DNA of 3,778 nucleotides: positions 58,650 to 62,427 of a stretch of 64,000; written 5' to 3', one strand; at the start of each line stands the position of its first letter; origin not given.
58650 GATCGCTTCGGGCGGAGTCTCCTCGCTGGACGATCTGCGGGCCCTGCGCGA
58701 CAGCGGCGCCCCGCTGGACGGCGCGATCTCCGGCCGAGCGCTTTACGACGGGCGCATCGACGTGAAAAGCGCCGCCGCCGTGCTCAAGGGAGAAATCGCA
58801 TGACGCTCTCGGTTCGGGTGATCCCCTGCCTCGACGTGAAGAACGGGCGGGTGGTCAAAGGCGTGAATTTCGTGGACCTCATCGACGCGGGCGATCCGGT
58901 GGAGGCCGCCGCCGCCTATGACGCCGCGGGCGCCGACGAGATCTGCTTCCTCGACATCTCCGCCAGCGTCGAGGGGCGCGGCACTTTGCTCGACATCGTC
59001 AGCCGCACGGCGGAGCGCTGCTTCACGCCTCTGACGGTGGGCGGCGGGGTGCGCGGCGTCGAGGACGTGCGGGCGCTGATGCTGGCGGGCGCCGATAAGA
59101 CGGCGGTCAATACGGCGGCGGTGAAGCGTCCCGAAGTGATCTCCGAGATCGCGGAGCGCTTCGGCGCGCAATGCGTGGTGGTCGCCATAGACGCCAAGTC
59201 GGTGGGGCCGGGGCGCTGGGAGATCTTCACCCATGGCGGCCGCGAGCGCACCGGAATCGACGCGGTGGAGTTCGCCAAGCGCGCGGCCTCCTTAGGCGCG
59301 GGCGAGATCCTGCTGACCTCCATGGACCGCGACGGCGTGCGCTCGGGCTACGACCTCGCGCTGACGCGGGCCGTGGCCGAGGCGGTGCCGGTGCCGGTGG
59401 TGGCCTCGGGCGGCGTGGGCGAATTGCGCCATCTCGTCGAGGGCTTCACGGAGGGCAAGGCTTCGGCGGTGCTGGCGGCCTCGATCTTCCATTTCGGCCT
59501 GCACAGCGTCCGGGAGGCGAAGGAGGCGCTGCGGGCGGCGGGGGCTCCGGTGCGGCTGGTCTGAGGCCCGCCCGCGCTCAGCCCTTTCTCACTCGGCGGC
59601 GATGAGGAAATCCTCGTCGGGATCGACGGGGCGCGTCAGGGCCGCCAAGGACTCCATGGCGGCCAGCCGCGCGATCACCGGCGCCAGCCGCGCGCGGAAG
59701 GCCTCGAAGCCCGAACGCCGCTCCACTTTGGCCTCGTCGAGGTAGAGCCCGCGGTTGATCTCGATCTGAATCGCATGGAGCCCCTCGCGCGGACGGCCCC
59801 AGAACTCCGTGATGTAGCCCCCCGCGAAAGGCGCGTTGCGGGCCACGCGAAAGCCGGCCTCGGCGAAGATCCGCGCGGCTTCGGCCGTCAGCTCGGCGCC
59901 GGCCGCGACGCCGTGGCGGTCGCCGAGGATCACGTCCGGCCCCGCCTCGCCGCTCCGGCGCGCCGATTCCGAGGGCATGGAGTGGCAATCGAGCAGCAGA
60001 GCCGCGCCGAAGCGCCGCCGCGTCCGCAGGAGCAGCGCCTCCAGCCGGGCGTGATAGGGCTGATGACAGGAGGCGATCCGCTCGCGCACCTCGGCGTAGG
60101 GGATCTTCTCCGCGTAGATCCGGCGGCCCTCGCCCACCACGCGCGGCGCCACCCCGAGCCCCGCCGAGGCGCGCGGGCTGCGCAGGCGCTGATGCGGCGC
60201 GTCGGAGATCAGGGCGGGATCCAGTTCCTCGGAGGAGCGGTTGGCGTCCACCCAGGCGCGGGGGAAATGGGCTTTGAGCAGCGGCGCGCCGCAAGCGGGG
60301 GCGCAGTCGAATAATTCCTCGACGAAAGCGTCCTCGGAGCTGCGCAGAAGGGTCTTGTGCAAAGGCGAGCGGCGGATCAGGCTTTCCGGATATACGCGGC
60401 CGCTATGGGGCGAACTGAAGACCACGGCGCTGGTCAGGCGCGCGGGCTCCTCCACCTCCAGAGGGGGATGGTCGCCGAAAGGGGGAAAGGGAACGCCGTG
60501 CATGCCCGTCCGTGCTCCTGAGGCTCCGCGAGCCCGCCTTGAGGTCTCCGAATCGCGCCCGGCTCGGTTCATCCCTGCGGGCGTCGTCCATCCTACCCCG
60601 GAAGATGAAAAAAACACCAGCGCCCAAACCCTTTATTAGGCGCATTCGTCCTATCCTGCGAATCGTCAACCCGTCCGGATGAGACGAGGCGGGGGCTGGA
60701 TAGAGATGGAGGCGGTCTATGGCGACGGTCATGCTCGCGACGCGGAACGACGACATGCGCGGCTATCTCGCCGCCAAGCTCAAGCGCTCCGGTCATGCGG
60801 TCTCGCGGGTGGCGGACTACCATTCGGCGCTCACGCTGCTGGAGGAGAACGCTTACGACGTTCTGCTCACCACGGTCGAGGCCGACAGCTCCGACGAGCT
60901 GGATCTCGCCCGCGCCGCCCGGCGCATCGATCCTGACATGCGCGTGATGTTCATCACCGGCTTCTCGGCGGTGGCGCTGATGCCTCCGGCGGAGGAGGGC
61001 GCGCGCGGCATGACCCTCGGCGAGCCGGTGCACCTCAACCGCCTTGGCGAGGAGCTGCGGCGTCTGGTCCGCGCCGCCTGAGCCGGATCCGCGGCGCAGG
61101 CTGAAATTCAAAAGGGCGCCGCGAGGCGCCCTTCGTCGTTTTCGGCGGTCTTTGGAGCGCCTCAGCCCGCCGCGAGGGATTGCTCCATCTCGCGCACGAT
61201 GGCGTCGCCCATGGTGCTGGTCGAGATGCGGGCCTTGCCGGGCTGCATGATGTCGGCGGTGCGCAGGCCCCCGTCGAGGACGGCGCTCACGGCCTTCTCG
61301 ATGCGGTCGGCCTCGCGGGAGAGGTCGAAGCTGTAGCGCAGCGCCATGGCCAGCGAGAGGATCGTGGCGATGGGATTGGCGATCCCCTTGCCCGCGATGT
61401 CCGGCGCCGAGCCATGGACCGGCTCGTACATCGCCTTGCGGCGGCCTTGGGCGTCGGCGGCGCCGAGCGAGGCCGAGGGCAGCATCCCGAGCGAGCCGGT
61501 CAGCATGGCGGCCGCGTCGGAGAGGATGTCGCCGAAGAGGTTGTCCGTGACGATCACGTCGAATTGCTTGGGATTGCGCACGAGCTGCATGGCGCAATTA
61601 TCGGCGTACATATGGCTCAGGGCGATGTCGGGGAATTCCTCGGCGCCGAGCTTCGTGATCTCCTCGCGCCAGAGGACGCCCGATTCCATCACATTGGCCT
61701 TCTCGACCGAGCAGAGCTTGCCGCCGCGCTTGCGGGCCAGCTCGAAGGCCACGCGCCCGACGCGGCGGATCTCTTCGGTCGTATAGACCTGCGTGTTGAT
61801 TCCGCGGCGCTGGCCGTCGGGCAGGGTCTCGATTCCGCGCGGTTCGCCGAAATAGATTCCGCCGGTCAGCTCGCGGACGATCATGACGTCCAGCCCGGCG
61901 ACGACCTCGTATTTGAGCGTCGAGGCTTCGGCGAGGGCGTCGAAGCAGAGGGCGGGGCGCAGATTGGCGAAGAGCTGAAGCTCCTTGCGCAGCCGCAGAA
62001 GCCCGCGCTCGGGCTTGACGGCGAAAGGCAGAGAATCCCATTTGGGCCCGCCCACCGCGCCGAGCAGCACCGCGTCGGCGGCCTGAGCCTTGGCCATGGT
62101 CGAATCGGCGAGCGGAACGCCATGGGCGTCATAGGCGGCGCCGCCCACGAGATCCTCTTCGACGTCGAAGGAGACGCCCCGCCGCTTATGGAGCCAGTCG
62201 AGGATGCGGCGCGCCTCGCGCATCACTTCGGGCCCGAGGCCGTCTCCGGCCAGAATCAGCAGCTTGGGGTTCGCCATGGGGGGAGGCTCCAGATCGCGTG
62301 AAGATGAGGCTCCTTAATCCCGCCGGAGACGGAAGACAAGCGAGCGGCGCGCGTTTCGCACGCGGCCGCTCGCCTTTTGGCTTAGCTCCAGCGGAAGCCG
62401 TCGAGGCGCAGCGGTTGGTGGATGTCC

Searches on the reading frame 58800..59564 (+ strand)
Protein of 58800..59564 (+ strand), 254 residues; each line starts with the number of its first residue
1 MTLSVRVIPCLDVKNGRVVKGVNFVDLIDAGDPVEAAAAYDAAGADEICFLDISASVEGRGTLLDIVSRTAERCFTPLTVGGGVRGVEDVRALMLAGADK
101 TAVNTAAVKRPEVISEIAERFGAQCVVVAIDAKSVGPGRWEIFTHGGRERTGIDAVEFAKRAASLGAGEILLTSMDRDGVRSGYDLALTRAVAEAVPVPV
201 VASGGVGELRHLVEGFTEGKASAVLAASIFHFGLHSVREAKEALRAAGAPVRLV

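Call 88: search_protein_families(library=pfam, proteins=[window:58800-59564:+], max_evalue=0.0001)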
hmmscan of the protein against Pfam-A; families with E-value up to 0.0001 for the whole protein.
window:58800-59564:+ (254 aa): 1 family
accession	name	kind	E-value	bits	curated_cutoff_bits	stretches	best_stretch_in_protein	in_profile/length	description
PF00977.27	His_biosynth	-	1.9e-82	276.6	23.6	1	6-233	1-225/228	Histidine biosynthesis protein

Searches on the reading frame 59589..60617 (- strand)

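Call 88: search_protein_families(library=pfam, proteins=[window:59589-60617:-], max_evalue=0.0001)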
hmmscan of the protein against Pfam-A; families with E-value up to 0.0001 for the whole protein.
window:59589-60617:- (342 aa): 1 family
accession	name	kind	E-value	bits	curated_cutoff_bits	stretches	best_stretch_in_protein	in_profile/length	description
PF05013.17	FGase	-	7.7e-71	239.2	28.9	1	64-293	2-219/219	N-formylglutamate amidohydrolase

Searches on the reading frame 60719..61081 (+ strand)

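Call 88: search_protein_families(library=pfam, proteins=[window:60719-61081:+], max_evalue=0.0001)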
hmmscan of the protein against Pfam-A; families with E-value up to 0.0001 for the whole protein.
window:60719-61081:+ (120 aa): 1 family
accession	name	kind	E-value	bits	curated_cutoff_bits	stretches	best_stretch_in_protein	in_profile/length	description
PF00072.30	Response_reg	-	6.6e-07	29.9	30.2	1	10-87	7-84/111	Response regulator receiver domain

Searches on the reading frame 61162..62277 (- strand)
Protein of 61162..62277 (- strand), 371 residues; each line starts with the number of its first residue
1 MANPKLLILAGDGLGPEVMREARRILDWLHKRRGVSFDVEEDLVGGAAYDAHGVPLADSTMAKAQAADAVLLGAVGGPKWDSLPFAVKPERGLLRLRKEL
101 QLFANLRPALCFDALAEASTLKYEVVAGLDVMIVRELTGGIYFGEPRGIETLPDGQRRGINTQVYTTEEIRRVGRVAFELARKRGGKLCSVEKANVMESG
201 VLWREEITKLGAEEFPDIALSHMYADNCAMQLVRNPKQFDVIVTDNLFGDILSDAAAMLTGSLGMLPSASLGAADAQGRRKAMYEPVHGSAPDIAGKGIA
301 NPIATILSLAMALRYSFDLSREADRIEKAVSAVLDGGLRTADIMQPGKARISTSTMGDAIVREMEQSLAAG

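Call 88: search_protein_families(library=pfam, proteins=[window:61162-62277:-], max_evalue=0.0001)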
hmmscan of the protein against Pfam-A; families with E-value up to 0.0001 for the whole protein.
window:61162-62277:- (371 aa): 1 family
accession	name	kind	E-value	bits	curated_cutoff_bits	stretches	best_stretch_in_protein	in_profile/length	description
PF00180.25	Iso_dh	-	5.9e-135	450.5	27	1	6-360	2-348/348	Isocitrate/isopropylmalate dehydrogenase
